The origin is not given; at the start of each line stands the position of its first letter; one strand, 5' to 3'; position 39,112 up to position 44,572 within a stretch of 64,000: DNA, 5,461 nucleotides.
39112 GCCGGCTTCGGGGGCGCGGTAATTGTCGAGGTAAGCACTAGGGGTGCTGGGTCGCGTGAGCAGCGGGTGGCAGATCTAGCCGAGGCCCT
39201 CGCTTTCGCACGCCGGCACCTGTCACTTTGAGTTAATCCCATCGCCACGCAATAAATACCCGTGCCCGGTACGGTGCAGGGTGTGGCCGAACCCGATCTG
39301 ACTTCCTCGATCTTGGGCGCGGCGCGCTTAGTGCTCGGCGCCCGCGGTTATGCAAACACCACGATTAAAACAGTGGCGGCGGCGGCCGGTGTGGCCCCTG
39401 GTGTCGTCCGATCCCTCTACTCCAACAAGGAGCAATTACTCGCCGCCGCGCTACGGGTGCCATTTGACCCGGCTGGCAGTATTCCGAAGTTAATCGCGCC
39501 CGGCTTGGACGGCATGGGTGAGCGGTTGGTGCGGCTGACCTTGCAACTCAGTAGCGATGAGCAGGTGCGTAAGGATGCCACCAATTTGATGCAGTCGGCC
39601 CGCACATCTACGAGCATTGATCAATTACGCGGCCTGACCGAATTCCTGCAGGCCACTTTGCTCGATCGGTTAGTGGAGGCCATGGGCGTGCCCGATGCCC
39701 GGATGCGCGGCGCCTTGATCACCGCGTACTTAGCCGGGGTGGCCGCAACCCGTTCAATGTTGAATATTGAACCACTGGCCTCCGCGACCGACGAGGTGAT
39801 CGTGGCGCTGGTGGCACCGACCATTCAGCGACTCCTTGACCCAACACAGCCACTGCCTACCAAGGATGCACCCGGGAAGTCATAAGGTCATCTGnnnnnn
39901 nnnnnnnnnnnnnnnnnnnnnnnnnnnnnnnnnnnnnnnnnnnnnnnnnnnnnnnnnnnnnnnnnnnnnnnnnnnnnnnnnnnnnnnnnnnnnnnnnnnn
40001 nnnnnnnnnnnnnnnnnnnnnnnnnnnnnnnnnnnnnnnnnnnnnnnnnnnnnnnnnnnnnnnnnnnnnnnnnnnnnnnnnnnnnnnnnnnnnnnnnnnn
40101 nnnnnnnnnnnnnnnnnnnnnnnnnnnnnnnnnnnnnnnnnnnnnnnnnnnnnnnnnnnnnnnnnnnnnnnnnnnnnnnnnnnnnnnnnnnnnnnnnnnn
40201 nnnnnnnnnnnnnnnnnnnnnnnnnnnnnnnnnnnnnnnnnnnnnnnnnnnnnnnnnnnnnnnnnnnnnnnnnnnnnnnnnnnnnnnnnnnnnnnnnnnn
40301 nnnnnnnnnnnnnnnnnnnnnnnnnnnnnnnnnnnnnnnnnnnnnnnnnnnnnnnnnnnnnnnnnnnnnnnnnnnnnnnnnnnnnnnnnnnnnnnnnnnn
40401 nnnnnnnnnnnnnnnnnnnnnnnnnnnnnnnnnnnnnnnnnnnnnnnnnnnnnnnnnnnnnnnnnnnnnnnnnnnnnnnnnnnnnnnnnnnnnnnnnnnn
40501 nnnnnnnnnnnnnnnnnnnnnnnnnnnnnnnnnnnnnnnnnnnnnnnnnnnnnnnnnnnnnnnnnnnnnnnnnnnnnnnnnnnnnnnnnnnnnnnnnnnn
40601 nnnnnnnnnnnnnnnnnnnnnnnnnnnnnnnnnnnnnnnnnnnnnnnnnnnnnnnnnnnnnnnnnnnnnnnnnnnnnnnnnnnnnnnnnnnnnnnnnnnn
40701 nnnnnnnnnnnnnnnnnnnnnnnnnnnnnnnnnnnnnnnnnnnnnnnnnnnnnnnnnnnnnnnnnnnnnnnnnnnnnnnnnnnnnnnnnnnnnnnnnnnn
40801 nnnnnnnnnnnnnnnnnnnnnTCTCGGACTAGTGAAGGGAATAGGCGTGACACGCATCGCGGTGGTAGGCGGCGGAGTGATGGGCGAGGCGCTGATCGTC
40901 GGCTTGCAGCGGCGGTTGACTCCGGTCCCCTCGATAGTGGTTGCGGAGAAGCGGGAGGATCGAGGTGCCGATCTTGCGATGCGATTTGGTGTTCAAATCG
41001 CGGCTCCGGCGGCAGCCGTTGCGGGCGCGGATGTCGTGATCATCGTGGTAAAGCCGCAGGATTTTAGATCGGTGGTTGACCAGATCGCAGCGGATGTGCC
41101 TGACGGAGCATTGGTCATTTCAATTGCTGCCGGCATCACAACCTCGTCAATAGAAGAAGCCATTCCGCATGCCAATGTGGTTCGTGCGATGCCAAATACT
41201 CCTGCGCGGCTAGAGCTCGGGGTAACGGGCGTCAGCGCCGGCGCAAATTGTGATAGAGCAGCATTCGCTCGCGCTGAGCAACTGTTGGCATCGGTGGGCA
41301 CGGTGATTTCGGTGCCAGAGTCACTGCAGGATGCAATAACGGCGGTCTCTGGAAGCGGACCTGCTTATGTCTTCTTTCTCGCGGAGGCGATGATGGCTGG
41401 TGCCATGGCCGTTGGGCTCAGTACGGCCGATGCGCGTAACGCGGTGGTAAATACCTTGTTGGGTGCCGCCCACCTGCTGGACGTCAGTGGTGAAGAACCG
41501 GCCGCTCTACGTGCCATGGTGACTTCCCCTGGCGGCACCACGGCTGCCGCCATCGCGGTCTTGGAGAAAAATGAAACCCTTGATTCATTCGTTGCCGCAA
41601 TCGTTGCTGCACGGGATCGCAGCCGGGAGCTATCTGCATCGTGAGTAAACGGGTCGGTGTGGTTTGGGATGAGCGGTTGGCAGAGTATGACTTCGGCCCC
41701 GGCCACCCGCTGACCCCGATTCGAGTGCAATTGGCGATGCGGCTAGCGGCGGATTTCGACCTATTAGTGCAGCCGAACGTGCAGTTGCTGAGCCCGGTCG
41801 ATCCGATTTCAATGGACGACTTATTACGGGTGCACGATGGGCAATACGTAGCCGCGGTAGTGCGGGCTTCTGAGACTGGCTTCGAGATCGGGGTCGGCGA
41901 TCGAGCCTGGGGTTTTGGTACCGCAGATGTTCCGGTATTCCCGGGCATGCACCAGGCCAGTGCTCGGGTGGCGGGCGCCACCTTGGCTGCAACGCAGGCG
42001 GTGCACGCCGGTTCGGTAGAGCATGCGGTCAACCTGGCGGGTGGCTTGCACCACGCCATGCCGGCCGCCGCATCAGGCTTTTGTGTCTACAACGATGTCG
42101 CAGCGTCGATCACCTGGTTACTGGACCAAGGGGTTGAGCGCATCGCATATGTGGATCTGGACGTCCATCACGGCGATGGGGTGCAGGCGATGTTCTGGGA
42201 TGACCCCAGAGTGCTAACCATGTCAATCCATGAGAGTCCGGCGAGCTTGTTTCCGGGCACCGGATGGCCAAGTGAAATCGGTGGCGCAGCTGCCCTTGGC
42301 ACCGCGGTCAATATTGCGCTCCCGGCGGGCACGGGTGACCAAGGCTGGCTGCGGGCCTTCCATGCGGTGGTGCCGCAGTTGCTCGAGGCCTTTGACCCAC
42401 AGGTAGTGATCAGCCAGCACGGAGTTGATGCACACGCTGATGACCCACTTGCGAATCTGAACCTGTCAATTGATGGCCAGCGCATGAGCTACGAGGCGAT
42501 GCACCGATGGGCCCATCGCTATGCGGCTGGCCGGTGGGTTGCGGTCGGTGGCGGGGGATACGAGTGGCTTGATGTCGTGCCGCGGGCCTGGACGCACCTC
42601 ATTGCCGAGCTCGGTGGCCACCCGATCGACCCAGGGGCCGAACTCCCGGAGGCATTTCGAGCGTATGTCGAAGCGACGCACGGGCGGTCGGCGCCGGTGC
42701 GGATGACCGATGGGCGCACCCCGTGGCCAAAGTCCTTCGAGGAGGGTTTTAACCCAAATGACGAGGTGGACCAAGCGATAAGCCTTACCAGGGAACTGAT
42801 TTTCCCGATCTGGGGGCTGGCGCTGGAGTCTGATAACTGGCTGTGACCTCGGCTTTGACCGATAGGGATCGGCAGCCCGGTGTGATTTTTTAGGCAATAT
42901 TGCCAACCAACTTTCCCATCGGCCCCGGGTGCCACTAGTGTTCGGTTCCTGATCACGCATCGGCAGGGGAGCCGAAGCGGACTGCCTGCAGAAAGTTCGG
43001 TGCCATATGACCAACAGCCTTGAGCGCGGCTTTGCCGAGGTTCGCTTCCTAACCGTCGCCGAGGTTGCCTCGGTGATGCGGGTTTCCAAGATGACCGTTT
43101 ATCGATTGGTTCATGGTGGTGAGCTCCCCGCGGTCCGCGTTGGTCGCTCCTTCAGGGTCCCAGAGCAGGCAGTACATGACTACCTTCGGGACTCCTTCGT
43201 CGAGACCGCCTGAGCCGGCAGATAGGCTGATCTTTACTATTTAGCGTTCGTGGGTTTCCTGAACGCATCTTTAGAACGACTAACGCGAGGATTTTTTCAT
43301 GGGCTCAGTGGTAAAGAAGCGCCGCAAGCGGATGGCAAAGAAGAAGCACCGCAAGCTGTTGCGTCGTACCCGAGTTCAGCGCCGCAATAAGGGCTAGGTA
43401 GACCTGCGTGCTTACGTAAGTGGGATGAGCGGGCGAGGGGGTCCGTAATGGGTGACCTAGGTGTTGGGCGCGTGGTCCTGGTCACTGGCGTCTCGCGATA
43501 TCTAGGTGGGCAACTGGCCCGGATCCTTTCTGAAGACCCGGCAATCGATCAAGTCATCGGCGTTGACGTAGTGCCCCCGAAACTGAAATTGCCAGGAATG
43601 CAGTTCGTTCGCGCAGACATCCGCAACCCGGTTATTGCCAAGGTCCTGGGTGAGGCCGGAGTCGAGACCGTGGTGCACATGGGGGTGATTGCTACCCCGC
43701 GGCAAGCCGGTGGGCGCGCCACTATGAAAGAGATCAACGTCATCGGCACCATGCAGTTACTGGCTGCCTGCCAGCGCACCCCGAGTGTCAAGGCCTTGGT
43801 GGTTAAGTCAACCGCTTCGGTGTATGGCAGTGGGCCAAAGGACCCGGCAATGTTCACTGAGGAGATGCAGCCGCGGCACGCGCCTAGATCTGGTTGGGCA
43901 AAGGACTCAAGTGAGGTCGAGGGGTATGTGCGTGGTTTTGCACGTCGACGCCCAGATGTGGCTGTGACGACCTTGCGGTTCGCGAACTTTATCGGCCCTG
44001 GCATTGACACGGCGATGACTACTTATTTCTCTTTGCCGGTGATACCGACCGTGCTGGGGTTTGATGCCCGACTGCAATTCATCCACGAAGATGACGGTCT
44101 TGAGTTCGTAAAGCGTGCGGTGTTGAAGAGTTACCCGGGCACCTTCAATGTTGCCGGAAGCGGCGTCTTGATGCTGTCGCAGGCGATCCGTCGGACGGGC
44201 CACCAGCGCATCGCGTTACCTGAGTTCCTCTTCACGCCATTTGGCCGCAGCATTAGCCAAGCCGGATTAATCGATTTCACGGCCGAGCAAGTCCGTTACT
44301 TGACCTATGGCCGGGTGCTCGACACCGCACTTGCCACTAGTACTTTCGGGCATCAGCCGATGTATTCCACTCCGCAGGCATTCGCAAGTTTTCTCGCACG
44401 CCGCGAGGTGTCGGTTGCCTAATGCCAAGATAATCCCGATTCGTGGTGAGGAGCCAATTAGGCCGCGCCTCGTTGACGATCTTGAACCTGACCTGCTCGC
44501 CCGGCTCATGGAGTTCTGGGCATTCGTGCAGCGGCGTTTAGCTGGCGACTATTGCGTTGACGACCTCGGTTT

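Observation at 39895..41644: Proline-dehydrogenase-like gene lacking the Arg-Arg substrate clamp, placed directly upstream of proC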

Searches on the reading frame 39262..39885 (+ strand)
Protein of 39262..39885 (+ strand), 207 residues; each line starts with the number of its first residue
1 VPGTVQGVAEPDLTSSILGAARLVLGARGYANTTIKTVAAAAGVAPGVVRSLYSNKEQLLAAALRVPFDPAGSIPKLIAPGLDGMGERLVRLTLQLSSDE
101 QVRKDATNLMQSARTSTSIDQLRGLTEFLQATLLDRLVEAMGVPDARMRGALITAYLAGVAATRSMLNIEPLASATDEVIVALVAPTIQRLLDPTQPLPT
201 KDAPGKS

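Call 3: search_protein_families(library=pfam, proteins=[window:39262-39885:+], max_evalue=0.01)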
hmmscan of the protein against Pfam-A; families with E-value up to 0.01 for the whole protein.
window:39262-39885:+ (207 aa): 2 families
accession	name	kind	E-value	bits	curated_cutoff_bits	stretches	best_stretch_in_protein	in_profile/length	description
PF17920.6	TetR_C_16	-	8.5e-20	71.4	26.2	1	83-192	1-107/107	Tetracyclin repressor-like, C-terminal domain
PF00440.29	TetR_N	-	5.4e-10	39.3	24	1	17-63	1-47/47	Bacterial regulatory proteins, tetR family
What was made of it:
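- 39262..39885 (+): TetR-family regulator, first gene of the likely TetR / PRODH-like / proC / HDAC transcription unit. It matches Pfam TetR_N and TetR_C_16 (call 3).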

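Call 4: search_protein_families(library=ncbifam, proteins=[window:39262-39885:+], max_evalue=0.01)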
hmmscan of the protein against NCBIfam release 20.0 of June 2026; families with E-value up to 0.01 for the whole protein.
window:39262-39885:+ (207 aa): 7 families
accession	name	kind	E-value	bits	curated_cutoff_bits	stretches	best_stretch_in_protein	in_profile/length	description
TIGR03384.1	betaine_BetI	equivalog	9e-07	28.8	201.3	1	17-65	13-61/189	choline-binding transcriptional repressor BetI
NF001978.0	PRK00767.1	equivalog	7.5e-06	25.9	118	1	18-65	15-62/197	transcriptional regulator BetI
NF053878.1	FATransRegFadRBac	equivalog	9.7e-05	22.2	200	1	16-63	7-54/190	fatty acid metabolism transcriptional regulator FadR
NF041196.1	ScbR_bind_reg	equivalog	0.00017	21.9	150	1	16-68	10-62/191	ScbR family autoregulator-binding transcription factor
NF007430.0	PRK09975.1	equivalog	0.0044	16.2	274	1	20-61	19-60/220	acrEF/envCD operon transcriptional regulator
NF050111.1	TransRegSACE7040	equivalog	0.0048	16.8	250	1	16-64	5-53/186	SACE_7040 family transcriptional regulator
TIGR03968.1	mycofact_TetR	equivalog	0.0067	16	224.9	0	21-59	18-56/190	mycofactocin system transcriptional regulator MftR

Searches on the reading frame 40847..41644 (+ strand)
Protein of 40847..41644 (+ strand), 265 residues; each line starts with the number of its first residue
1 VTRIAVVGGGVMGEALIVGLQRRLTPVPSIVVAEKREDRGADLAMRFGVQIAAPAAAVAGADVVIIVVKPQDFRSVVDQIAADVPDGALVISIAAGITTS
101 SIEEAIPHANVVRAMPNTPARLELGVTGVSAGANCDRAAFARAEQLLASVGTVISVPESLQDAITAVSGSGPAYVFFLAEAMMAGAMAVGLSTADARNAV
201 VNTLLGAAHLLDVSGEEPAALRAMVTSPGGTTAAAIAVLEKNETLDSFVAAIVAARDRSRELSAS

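Call 3: search_protein_families(library=pfam, proteins=[window:40847-41644:+], max_evalue=0.01)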
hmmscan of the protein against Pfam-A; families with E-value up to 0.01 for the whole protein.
window:40847-41644:+ (265 aa): 6 families
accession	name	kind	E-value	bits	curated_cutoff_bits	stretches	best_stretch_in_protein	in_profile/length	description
PF14748.11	P5CR_dimer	-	6.5e-33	113.6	25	1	158-262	1-105/105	Pyrroline-5-carboxylate reductase dimerisation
PF03807.23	F420_oxidored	-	2.9e-15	57.1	21.6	1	3-96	1-94/94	NADP oxidoreductase coenzyme F420-dependent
PF03446.21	NAD_binding_2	-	3.2e-07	30.9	21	1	3-134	1-127/161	NAD binding domain of 6-phosphogluconate dehydrogenase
PF01210.29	NAD_Gly3P_dh_N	-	3.9e-05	24.1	23.1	1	55-102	64-111/158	NAD-dependent glycerol-3-phosphate dehydrogenase N-terminus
PF02558.23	ApbA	-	0.00016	21.8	22.2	1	4-115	1-122/150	Ketopantoate reductase PanE/ApbA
PF07991.19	KARI_N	-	0.001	19.1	20.6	1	3-96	6-96/165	Acetohydroxy acid isomeroreductase, NADPH-binding domain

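Call 4: search_protein_families(library=ncbifam, proteins=[window:40847-41644:+], max_evalue=0.01)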
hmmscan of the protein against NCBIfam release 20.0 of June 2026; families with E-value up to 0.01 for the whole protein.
window:40847-41644:+ (265 aa): 16 families
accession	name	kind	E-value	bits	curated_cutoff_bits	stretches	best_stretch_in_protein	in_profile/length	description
TIGR00112.1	proC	equivalog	1e-73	248.2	196.75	1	4-262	1-263/263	pyrroline-5-carboxylate reductase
NF005813.0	PRK07679.1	exception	7e-56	189.7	404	1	3-263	5-269/279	pyrroline-5-carboxylate reductase ProI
NF008839.0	PRK11880.2-4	equivalog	3.3e-36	125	288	1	2-261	2-251/252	pyrroline-5-carboxylate reductase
NF005814.0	PRK07680.1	equivalog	1.1e-27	96.9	278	1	3-248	2-249/275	late competence protein ComER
NF005384.0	PRK06928.1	exception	6.9e-20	71.7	301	1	1-242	1-247/277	pyrroline-5-carboxylate reductase ProG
NF005063.0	PRK06476.1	equivalog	2.6e-15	56.7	254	1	3-253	2-247/258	pyrroline-5-carboxylate reductase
NF006083.0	PRK08229.1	equivalog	1.8e-06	27.2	371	1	49-115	62-129/341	2-dehydropantoate 2-reductase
NF006409.0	PRK08655.1-3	equivalog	1.5e-05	24.7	310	1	3-95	2-92/290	prephenate dehydrogenase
NF005694.0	PRK07502.1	equivalog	5.7e-05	22.5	409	1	2-117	7-123/310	prephenate/arogenate dehydrogenase family protein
NF000942.0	PRK00094.1-4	subfamily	0.00021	20.6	257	1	3-102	4-114/334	NAD(P)H-dependent glycerol-3-phosphate dehydrogenase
NF004017.0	PRK05479.1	equivalog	0.00057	18.7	336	1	3-90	19-104/337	ketol-acid reductoisomerase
TIGR00745.1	apbA_panE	subfamily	0.00061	19.1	141.35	1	3-115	1-124/305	2-dehydropantoate 2-reductase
NF000946.0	PRK00094.2-4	equivalog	0.0013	17.7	455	1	55-101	69-115/342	NAD(P)H-dependent glycerol-3-phosphate dehydrogenase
NF006408.0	PRK08655.1-2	equivalog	0.0019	17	422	1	5-95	10-99/441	prephenate dehydrogenase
TIGR01915.1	npdG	equivalog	0.0048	16.9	149.8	0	46-100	54-108/220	NADPH-dependent F420 reductase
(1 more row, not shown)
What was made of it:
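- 40847..41644 (+): proC, pyrroline-5-carboxylate reductase. TIGR00112 scores 248.2 bits against a 196.75-bit cut-off, and P5CR_dimer and F420_oxidored also match (calls 3, 4).
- On Pyrroline-5-carboxylate reductase ProC (neighbouring gene 40847-41644): TIGR00112 scores 248.2 bits against 196.75, and PF03807 and PF14748 are matched (calls 3, 4).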

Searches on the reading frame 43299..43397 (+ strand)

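Call 52: search_protein_families(library=pfam, proteins=[window:43299-43397:+], max_evalue=0.0001)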
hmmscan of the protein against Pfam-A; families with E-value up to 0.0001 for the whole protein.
window:43299-43397:+ (32 aa): 1 family
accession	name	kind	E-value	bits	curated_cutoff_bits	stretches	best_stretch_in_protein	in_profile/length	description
PF08213.16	COX24_C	-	5.4e-10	39.4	23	1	1-30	1-30/33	Mitochondrial mRNA-processing protein COX24, C-terminal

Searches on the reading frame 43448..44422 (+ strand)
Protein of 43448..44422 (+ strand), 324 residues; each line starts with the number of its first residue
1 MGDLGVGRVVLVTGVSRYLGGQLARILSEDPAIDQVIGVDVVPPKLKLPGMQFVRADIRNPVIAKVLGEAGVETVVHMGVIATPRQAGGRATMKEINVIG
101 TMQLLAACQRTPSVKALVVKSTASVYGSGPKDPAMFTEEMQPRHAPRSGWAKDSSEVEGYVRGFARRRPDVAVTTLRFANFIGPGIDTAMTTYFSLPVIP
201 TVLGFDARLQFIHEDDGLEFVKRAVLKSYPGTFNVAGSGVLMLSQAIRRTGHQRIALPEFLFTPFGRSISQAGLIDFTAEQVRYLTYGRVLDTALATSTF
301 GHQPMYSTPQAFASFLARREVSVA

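Call 3: search_protein_families(library=pfam, proteins=[window:43448-44422:+], max_evalue=0.01)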
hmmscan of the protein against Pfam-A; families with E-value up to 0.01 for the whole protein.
window:43448-44422:+ (324 aa): 4 families
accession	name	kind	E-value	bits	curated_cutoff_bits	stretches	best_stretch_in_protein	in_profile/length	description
PF01370.27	Epimerase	-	2.4e-20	73.4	20.9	1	10-235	1-239/240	NAD dependent epimerase/dehydratase family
PF16363.11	GDP_Man_Dehyd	-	2.3e-07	31.1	27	1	50-143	53-150/332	GDP-mannose 4,6 dehydratase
PF01073.25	3Beta_HSD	-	2.8e-06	27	22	1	12-142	2-137/280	3-beta hydroxysteroid dehydrogenase/isomerase family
PF07993.18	NAD_binding_4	-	0.0015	18.2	20.1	1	72-130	89-145/258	Male sterility protein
